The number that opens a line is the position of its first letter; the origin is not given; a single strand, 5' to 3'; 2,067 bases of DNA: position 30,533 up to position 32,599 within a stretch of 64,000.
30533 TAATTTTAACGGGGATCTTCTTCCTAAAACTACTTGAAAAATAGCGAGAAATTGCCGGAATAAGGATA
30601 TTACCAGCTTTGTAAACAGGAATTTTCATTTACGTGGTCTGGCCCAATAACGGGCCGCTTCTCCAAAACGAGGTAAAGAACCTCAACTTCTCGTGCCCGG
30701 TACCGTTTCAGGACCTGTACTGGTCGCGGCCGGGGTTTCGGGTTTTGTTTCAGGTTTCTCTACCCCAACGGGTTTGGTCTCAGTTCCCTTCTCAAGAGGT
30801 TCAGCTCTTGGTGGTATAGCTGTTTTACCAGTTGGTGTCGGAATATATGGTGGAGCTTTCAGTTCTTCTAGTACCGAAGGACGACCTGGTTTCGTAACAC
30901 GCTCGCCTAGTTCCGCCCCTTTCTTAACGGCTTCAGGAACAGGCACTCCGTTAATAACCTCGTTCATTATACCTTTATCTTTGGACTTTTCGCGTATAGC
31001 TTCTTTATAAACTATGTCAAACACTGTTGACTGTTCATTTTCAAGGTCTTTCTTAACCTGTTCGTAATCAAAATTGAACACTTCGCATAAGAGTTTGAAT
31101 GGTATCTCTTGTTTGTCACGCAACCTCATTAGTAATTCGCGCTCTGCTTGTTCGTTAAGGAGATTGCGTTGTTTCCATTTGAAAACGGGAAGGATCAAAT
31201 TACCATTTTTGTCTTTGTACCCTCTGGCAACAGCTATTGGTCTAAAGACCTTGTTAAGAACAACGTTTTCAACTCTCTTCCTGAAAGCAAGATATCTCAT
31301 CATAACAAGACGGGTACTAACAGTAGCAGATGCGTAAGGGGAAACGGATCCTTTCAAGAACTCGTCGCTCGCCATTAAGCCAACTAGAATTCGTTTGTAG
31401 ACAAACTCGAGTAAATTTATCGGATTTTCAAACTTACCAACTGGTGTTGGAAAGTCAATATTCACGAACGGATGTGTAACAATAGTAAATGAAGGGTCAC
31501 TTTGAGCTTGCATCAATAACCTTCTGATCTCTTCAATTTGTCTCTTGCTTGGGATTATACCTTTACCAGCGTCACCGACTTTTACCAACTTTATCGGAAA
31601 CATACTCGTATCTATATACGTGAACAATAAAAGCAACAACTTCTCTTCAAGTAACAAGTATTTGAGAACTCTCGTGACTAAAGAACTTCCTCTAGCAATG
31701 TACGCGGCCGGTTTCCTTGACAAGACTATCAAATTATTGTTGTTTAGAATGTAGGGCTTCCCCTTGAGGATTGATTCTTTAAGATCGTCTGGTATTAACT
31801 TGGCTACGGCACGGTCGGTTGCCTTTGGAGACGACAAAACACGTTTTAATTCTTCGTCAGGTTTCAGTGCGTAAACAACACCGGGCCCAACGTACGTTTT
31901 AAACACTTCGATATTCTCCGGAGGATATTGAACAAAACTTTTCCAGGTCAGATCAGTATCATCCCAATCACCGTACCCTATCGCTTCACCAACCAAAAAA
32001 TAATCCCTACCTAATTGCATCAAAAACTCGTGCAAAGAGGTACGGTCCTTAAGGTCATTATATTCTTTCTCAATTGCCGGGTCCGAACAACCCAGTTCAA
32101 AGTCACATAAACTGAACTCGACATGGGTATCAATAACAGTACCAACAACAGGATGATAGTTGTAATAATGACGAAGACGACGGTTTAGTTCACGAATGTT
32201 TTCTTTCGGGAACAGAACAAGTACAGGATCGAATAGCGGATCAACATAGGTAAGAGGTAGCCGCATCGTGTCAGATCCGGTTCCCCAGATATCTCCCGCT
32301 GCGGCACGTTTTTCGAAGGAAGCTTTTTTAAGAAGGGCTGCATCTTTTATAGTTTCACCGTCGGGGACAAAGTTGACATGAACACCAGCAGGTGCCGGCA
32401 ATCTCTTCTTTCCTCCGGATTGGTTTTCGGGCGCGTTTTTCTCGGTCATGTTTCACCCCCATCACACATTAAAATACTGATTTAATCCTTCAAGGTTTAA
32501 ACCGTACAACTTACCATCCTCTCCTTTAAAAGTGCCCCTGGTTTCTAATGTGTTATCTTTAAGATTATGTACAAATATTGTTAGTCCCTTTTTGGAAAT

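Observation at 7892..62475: Genome-wide family of about 14 miniature IS200/IS605 (tnpB-derived) elements at gene junctions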

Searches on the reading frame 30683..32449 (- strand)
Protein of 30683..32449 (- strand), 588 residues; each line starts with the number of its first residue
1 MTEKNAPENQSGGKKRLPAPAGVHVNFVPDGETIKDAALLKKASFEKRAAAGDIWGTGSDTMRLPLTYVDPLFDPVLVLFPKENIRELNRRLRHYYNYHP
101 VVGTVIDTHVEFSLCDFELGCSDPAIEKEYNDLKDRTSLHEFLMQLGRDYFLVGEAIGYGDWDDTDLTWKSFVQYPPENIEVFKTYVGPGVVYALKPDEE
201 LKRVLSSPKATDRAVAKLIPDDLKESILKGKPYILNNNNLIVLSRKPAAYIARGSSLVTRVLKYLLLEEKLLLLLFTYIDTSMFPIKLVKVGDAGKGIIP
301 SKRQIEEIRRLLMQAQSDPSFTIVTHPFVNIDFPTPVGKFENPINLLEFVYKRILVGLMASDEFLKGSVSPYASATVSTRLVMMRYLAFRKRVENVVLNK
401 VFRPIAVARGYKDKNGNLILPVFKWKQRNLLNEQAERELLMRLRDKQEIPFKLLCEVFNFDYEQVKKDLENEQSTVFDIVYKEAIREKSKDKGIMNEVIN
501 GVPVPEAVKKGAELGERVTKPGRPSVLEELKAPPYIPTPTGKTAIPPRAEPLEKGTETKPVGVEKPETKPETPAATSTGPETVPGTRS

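Call 10: search_protein_families(library=phrogs, proteins=[window:30683-32449:-], max_evalue=0.00001)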
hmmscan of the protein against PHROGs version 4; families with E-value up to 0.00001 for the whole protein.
window:30683-32449:- (588 aa): 2 families
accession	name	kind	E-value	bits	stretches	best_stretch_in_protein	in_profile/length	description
phrog_16240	-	head and packaging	4.4e-41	142.2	1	41-437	48-445/643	portal protein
phrog_2833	-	head and packaging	3.3e-10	39.7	1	82-184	106-211/874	portal protein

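Call 19: find_related_loci(query=window:30683-32449:-, collection=viral_contigs, flank=10000)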
Query window:30683-32449:- (588 aa) in viral_contigs; peptide patterns used: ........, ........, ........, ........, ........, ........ (x = any residue, [..] = any of these).
8 stretches matched a pattern; 3 encode a relative of the query (tblastn E <= 1e-3); 3 distinct loci.
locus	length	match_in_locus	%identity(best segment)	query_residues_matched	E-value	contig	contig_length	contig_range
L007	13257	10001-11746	92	1-582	0e+0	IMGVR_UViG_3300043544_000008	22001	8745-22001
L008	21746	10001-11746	91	1-582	0e+0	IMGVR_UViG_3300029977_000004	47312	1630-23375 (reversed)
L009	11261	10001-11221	89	1-407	0e+0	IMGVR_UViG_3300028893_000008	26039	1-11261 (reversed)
